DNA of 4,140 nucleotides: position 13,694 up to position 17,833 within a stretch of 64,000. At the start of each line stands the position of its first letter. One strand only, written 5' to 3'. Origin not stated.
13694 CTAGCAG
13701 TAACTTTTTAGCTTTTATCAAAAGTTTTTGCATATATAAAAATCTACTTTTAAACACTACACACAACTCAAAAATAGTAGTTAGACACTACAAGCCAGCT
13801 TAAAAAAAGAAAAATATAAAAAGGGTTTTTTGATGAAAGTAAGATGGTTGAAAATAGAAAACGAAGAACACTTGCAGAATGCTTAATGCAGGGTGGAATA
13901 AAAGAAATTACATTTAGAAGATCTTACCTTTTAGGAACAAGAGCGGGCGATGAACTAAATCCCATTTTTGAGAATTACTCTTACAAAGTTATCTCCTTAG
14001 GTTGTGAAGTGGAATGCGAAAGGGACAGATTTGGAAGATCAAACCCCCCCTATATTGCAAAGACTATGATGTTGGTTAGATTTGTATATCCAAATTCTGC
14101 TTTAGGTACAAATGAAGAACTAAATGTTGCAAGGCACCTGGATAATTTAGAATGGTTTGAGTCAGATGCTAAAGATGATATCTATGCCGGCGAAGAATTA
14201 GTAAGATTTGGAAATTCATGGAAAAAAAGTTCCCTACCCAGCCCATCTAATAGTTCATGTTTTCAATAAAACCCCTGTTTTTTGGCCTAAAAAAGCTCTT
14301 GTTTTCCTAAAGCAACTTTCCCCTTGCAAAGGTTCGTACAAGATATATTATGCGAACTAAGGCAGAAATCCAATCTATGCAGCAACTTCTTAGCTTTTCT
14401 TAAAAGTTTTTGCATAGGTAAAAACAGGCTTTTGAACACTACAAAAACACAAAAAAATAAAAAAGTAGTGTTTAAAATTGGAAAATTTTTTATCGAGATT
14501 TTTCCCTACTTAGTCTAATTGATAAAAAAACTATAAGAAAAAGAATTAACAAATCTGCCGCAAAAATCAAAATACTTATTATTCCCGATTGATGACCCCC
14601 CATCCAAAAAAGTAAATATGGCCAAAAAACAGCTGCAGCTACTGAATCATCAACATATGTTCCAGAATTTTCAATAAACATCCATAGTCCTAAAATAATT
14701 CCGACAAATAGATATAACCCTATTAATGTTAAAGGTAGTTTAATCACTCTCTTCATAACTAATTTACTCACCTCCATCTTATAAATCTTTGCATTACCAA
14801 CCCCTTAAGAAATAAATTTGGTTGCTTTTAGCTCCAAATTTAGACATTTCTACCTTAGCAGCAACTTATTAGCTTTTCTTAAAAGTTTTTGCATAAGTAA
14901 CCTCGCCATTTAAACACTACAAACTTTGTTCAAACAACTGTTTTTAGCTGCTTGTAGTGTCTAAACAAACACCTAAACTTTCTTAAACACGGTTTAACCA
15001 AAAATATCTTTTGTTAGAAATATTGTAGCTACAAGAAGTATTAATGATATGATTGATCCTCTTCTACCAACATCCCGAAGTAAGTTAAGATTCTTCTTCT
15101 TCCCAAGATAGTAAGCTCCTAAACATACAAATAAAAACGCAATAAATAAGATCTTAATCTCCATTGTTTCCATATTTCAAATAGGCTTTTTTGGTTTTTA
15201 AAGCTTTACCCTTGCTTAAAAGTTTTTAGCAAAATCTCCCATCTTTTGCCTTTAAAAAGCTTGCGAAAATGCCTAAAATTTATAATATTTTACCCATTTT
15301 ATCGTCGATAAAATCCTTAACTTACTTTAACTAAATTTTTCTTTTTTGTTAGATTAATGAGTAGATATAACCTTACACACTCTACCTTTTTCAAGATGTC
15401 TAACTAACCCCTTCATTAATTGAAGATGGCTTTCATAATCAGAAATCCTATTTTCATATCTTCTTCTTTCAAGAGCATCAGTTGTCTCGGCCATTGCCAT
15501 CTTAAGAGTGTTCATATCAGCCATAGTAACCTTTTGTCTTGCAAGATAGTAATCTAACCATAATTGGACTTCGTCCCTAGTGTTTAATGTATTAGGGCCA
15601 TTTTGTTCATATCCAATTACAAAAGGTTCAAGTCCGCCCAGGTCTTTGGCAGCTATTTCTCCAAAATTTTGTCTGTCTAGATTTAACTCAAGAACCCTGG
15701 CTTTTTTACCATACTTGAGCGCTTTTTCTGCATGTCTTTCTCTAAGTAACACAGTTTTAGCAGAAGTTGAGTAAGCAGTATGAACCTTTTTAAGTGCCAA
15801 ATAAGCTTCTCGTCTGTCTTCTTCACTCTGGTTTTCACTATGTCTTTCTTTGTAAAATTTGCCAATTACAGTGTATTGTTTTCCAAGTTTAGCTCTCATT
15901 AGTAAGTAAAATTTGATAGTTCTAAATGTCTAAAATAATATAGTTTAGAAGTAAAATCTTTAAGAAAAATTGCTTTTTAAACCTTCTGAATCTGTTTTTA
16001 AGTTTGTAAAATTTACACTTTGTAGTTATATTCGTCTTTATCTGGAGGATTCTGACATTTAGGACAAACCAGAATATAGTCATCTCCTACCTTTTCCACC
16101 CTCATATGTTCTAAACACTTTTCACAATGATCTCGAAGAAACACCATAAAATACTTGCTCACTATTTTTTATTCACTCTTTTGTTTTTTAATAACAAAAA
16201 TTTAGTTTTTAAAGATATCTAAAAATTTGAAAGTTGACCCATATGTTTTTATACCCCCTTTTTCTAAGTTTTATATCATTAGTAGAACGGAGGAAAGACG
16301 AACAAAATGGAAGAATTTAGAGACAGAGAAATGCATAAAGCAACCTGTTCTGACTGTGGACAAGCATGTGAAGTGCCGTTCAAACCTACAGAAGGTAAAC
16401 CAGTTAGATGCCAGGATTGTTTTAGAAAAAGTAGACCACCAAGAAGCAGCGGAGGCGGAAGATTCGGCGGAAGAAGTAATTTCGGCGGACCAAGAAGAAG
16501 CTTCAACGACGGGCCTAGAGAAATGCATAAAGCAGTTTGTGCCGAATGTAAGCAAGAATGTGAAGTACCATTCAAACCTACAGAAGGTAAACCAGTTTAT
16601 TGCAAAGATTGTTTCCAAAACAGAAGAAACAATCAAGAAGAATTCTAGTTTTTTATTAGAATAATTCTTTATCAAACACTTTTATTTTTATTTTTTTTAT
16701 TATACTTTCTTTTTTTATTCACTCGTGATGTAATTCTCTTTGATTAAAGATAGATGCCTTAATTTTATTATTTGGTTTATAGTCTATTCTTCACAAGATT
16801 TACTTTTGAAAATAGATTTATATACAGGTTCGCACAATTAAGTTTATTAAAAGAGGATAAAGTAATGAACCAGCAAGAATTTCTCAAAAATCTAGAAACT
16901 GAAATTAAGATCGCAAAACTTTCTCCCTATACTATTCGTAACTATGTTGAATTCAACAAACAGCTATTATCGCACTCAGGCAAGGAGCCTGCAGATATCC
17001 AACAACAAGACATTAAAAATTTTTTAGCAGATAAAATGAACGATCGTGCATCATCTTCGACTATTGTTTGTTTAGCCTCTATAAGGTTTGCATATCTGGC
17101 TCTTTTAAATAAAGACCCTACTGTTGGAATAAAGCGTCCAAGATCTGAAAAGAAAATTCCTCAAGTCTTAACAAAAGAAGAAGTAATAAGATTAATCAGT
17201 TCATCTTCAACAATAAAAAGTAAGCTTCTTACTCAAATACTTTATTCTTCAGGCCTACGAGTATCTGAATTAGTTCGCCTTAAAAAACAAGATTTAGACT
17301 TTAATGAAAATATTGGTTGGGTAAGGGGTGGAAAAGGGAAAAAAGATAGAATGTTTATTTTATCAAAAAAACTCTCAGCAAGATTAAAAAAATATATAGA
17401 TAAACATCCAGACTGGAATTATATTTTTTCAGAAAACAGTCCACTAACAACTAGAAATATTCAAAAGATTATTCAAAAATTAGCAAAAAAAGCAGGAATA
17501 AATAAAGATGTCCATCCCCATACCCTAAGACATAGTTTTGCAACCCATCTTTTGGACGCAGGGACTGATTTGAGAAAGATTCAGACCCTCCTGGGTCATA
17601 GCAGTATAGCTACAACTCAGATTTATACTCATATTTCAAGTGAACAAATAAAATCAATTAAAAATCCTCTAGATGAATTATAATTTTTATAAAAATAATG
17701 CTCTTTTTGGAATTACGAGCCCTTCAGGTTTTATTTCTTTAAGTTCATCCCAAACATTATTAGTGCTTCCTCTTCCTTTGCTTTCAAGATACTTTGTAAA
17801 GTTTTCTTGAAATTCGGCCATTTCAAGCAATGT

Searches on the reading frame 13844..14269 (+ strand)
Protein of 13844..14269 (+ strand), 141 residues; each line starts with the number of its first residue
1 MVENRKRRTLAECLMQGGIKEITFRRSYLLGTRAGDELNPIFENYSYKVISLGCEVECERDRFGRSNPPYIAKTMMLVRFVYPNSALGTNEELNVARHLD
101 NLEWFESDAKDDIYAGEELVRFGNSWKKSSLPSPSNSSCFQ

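Call 10: search_protein_families(library=pfam, max_evalue=0.01, proteins=[window:13844-14269:+])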
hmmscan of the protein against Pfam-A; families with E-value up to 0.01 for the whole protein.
window:13844-14269:+ (141 aa): 0 families

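Call 29: search_protein_families(library=phrogs, max_evalue=0.01, proteins=[window:13844-14269:+])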
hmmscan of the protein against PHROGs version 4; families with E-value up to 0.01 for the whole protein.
window:13844-14269:+ (141 aa): 0 families

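Call 30: search_protein_families(library=ncbifam, max_evalue=0.01, proteins=[window:13844-14269:+])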
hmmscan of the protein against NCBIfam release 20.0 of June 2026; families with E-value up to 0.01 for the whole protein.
window:13844-14269:+ (141 aa): 0 families

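Call 64: find_related_loci(query=window:13844-14269:+, collection=viral_contigs, flank=5000)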
Query window:13844-14269:+ (141 aa) in viral_contigs; peptide patterns used: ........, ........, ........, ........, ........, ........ (x = any residue, [..] = any of these).
24 stretches matched a pattern, but none encodes a relative of the query by tblastn (E <= 1e-3).

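Call 85: search_protein_representatives(protein=window:13844-14269:+)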
Query: 141 residues. Proteins with E-value up to 0.001 (for the whole library): 2; up to 1e-10: 1; up to 1e-30: 1. The best 2 are listed.
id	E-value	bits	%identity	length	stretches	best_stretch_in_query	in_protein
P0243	6.7e-41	155.5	59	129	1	1-128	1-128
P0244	3.4e-06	43.1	28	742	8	95-126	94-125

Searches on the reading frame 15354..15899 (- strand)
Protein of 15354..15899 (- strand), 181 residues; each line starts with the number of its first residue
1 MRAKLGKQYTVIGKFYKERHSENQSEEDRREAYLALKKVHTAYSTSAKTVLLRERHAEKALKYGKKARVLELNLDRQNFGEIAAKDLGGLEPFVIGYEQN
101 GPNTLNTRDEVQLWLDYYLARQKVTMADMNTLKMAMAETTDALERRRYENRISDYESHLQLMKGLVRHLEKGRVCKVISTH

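Call 10: search_protein_families(library=pfam, max_evalue=0.01, proteins=[window:15354-15899:-])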
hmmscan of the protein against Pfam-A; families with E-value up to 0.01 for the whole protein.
window:15354-15899:- (181 aa): 0 families

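Call 21: find_encoding_contigs(protein=window:15354-15899:-, flank=10000, max_places=10)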
Protein window:15354-15899:- (181 aa): 8 contigs read that carry it; 4 places shown.
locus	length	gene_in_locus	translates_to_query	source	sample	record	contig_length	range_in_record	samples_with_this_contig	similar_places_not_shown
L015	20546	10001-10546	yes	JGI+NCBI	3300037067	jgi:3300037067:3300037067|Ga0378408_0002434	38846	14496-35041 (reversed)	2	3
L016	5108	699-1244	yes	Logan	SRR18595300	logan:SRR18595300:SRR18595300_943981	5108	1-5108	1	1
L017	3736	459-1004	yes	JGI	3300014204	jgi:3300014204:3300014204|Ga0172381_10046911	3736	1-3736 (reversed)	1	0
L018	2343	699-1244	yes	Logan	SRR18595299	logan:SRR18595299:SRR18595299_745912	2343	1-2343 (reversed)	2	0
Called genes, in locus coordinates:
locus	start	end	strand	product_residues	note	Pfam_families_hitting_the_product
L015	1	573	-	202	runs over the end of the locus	-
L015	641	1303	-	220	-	PF20582:UPF0758_N, PF04002:RadC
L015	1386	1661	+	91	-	-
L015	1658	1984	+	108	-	-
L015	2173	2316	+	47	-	-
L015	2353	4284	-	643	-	PF00270:DEAD (faint), PF04851:ResIII (weak), PF13307:Helicase_C_2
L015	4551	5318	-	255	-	PF12705:PDDEXK_1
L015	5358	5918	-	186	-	-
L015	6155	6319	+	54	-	-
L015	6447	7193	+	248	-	PF00106:adh_short, PF08659:KR, PF13561:adh_short_C2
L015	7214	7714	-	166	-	PF06397:Desulfoferrod_N, PF01880:Desulfoferrodox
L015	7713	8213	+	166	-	-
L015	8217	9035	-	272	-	PF13495:Phage_int_SAM_4, PF00589:Phage_integrase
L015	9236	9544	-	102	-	-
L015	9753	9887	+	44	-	-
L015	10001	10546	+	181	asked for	-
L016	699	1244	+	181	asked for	-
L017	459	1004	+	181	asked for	-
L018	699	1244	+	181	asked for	-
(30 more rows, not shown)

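Call 29: search_protein_families(library=phrogs, max_evalue=0.01, proteins=[window:15354-15899:-])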
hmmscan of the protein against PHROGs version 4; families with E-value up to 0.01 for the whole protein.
window:15354-15899:- (181 aa): 1 family
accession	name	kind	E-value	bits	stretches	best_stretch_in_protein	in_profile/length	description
phrog_9787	-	other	0.0058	17.5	0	13-69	60-117/168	translation initiation factor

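Call 30: search_protein_families(library=ncbifam, max_evalue=0.01, proteins=[window:15354-15899:-])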
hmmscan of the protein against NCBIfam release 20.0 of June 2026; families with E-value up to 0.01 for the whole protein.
window:15354-15899:- (181 aa): 0 families

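Call 53: find_homologous_proteins(query=window:15354-15899:-, max_evalue=0.001)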
Query window:15354-15899:- (181 aa): 2 proteins with E <= 0.001 among 184 candidates.
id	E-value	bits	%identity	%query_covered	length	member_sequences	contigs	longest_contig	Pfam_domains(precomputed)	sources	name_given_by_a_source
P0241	4.4e-113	393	100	100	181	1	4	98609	-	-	-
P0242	1.5e-86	306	77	100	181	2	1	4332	-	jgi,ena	-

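Call 65: find_related_loci(query=window:15354-15899:-, collection=viral_contigs, flank=5000)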
Query window:15354-15899:- (181 aa) in viral_contigs; peptide patterns used: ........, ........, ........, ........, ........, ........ (x = any residue, [..] = any of these).
40 stretches matched a pattern, but none encodes a relative of the query by tblastn (E <= 1e-3).

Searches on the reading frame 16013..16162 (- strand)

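Call 11: search_protein_families(library=pfam, max_evalue=0.01, proteins=[window:16013-16162:-])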
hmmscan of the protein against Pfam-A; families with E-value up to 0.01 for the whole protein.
window:16013-16162:- (49 aa): 0 families

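Call 29: search_protein_families(library=phrogs, max_evalue=0.01, proteins=[window:16013-16162:-])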
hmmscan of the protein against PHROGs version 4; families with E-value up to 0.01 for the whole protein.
window:16013-16162:- (49 aa): 1 family
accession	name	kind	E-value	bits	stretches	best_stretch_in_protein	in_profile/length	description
phrog_21295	-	unknown function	0.0031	17.8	1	2-38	240-277/280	-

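Call 30: search_protein_families(library=ncbifam, max_evalue=0.01, proteins=[window:16013-16162:-])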
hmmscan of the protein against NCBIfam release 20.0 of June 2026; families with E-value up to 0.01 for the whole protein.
window:16013-16162:- (49 aa): 1 family
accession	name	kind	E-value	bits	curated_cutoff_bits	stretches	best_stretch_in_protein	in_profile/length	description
NF038384.1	zinc_YnfU_fam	subfamily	0.0089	15.6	36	0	12-38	21-46/52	YnfU family zinc-binding protein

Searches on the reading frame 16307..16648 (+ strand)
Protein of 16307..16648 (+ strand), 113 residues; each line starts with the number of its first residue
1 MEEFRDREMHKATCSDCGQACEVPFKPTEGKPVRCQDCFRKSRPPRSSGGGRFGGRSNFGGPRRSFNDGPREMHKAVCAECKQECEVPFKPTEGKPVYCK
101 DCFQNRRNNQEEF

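Call 10: search_protein_families(library=pfam, max_evalue=0.01, proteins=[window:16307-16648:+])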
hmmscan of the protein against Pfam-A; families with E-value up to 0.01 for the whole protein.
window:16307-16648:+ (113 aa): 2 families
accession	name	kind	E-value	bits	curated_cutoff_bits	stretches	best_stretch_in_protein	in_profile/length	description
PF23477.1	zf_Tbcl_2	-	1.3e-35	121.2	27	2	71-107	1-37/37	Probable treble clef zinc finger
PF14599.11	zinc_ribbon_6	-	0.0074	16.6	27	0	7-38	25-53/59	Zinc-ribbon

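Call 30: search_protein_families(library=ncbifam, max_evalue=0.01, proteins=[window:16307-16648:+])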
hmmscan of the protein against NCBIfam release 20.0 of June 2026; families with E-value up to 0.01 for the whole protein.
window:16307-16648:+ (113 aa): 2 families
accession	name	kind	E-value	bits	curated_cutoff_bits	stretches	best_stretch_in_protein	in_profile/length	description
TIGR04272.1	cxxc_cxxc_Mbark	domain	3.9e-36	122.5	36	2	71-107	1-37/37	CxxC-x17-CxxC domain-containing protein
NF041070.1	carrier_LysW_Arch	domain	8.6e-05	22.5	75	0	11-38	3-29/57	alpha-aminoadipate/glutamate carrier protein LysW/ArgW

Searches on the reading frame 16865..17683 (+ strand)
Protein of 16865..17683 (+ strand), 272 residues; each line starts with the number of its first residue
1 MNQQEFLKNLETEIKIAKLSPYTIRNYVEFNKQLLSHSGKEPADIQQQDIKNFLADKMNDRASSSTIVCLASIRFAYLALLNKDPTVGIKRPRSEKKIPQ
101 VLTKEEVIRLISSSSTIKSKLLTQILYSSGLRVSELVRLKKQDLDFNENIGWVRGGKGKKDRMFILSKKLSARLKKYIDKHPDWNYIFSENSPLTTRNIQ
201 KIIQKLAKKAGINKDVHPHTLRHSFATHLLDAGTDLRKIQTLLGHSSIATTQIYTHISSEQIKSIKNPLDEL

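Call 11: search_protein_families(library=pfam, max_evalue=0.01, proteins=[window:16865-17683:+])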
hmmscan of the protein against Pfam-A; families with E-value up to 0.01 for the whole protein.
window:16865-17683:+ (272 aa): 3 families
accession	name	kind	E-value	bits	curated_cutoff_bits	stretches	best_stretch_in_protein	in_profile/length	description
PF00589.27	Phage_integrase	-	4.9e-48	163.6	27.1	1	101-259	2-170/172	Phage integrase family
PF13495.12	Phage_int_SAM_4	-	8.7e-09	36.1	27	1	6-82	1-80/85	Phage integrase, N-terminal SAM-like domain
PF11917.13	DUF3435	-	0.00082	18.9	25.8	1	187-251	167-231/418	Protein of unknown function (DUF3435)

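Call 17: find_encoding_contigs(protein=window:16865-17683:+, flank=10000, max_places=10)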
Protein window:16865-17683:+ (272 aa): 10 contigs read that carry it; 7 places shown.
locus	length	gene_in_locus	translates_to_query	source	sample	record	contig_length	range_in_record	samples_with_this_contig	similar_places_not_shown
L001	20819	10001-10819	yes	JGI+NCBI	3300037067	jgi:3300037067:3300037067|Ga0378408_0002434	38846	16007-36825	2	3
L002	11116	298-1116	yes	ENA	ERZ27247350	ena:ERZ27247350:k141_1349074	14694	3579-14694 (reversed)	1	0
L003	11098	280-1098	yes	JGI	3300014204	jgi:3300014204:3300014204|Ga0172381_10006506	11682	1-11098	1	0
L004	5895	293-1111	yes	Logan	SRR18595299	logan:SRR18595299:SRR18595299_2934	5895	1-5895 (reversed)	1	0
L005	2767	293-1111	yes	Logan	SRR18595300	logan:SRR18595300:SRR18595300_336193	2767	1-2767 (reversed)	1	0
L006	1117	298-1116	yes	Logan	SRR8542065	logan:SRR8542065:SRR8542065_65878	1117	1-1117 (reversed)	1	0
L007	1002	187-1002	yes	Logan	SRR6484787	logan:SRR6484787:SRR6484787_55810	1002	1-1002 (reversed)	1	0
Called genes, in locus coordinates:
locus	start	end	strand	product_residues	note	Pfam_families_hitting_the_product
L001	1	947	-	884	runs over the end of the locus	PF04851:ResIII, PF00270:DEAD, PF00271:Helicase_C, PF19306:WHD_Lhr, PF08494:DEAD_assoc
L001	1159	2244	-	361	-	-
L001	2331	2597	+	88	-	-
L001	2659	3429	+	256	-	-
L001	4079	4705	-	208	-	-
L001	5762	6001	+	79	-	-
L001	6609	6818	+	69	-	-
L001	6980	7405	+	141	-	-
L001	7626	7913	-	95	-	-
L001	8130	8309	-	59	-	-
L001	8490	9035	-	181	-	-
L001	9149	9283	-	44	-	-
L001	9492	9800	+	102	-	-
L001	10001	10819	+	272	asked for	PF13495:Phage_int_SAM_4, PF00589:Phage_integrase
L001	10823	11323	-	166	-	-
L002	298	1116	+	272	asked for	PF13495:Phage_int_SAM_4, PF00589:Phage_integrase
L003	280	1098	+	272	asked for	PF13495:Phage_int_SAM_4, PF00589:Phage_integrase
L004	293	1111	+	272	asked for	PF13495:Phage_int_SAM_4, PF00589:Phage_integrase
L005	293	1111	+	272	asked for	PF13495:Phage_int_SAM_4, PF00589:Phage_integrase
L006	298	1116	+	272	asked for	PF13495:Phage_int_SAM_4, PF00589:Phage_integrase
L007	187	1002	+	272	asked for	PF13495:Phage_int_SAM_4, PF00589:Phage_integrase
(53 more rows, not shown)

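Call 30: search_protein_families(library=ncbifam, max_evalue=0.01, proteins=[window:16865-17683:+])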
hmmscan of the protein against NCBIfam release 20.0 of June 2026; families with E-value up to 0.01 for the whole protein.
window:16865-17683:+ (272 aa): 13 families
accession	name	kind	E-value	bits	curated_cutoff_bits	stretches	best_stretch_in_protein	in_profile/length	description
NF040815.2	recomb_XerA_Arch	equivalog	5.8e-74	249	220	1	11-264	4-261/263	site-specific tyrosine recombinase/integron integrase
TIGR02224.1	recomb_XerC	equivalog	2.3e-61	207.8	335.15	1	5-265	2-285/295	tyrosine recombinase XerC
TIGR02225.1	recomb_XerD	equivalog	8.8e-61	205.8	329.6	1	5-265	2-282/290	site-specific tyrosine recombinase XerD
TIGR02249.1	integrase_gron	subfamily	3.5e-59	200.7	265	2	6-181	1-180/315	integron integrase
NF001399.0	PRK00283.1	subfamily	1.1e-58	198.9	279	1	4-265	10-291/300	tyrosine recombinase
NF011946.0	PRK15417.1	equivalog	5.3e-43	147.5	435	2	7-184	17-198/337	integron integrase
NF002331.0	PRK01287.1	subfamily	7.1e-35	120.6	371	1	82-266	121-321/365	site-specific tyrosine recombinase XerC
NF003462.0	PRK05084.1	equivalog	3.3e-22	78.7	267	1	124-265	202-352/360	tyrosine recombinase XerS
NF007370.0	PRK09870.1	subfamily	4.3e-18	65.7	221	1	95-259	6-181/200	tyrosine-type DNA invertase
NF007371.0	PRK09871.1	subfamily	7.1e-15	55.1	222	1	121-258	30-175/198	tyrosine-type DNA invertase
NF040693.1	recomb_GmtY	equivalog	2.5e-10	40.2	340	1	197-264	376-439/441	gamma-mobile-trio recombinase GmtY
NF002685.0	PRK02436.1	equivalog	7.5e-09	35.8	178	1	102-254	97-243/245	site-specific tyrosine recombinase XerD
NF041502.1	integrase_1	equivalog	1e-05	24.5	350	1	188-267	289-370/484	site-specific integrase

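Call 32: find_related_loci(query=window:16865-17683:+, collection=genome_contigs, flank=10000)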
Query window:16865-17683:+ (272 aa) in genome_contigs; peptide patterns used: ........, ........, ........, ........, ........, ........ (x = any residue, [..] = any of these).
181 stretches matched a pattern; 20 encode a relative of the query (tblastn E <= 1e-3); 20 distinct loci.
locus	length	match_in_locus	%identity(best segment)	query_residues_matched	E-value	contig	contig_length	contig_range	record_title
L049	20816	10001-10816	84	1-272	9e-149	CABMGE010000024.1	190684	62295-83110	uncultured archaeon isolate LFW-165_1 genome assembly, contig: LFW1651_6, whole genome shotgun sequence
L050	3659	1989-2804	76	1-272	1e-137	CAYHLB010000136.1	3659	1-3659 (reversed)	MAG TPA_asm: Candidatus Woesearchaeota archaeon isolate ERP119705_co13_510 genome assembly, contig: NODE_33006_length_36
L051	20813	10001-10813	70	1-272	6e-131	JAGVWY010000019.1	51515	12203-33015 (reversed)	Candidatus Pacearchaeota archaeon isolate RIFCSPLOWO2_02_FULL_30_10 rifcsplowo2_02_scaffold_4235, whole genome shotgun s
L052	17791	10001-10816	76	1-272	1e-130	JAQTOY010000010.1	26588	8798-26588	MAG: Candidatus Nanoarchaeia archaeon isolate STB_103 NODE_3924_length_26588_cov_3.762972_Sandtown_B, whole genome shotg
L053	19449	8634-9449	74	1-272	2e-128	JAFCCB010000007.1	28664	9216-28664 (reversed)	Candidatus Dojkabacteria bacterium isolate AB_1215_Bin_135 AB_1215_Bin_135.fna_scaffold_1304, whole genome shotgun seque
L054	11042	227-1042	67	1-272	7e-128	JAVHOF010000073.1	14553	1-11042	MAG: Candidatus Pacearchaeota archaeon isolate WB01no4_31_21 NODE_2468_length_14553_cov_13.343358, whole genome shotgun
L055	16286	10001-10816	68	1-272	3e-127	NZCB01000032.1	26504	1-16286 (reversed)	MAG: Candidatus Pacearchaeota archaeon isolate ARS1285 83916, whole genome shotgun sequence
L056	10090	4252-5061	67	1-270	7e-126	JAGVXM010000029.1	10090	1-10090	Candidatus Pacearchaeota archaeon isolate RIFCSPHIGHO2_01_FULL_33_47 rifcsphigho2_01_scaffold_18110, whole genome shotgu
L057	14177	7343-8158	69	1-272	3e-124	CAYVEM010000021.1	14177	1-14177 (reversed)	MAG TPA_asm: Candidatus Woesearchaeota archaeon isolate SRP092902_co1_24 genome assembly, contig: NODE_6824_length_14177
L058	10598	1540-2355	65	1-272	3e-123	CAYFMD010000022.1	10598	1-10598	MAG TPA_asm: Candidatus Woesearchaeota archaeon isolate ERP019367_co1_16 genome assembly, contig: NODE_4154_length_10598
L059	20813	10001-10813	68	1-272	3e-119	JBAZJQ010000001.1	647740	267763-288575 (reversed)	MAG: Candidatus Pacearchaeota archaeon isolate SO_2017_LW4_123 scaffold_30_c1_LW137-91_2017, whole genome shotgun sequen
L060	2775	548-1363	65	1-272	1e-123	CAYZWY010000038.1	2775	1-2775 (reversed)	MAG TPA_asm: Candidatus Woesearchaeota archaeon isolate SRP178699_co2_82 genome assembly, contig: NODE_54128_length_2775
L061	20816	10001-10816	64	1-272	7e-118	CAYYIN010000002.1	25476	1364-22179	MAG TPA_asm: Candidatus Woesearchaeota archaeon isolate SRP178699_co1_622 genome assembly, contig: NODE_2171_length_2547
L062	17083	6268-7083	72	1-272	7e-127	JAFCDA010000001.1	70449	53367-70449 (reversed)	Candidatus Pacearchaeota archaeon isolate Meg19_1012_Bin_253 Meg19_1012_Bin_253_scaffold_788, whole genome shotgun seque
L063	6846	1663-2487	54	1-272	1e-90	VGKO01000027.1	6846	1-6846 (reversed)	MAG: Candidatus Pacearchaeota archaeon isolate K_DeepCast_100m_m1_149 K_DeepCast_100m_m1_149_Ga0194127_10017028, whole g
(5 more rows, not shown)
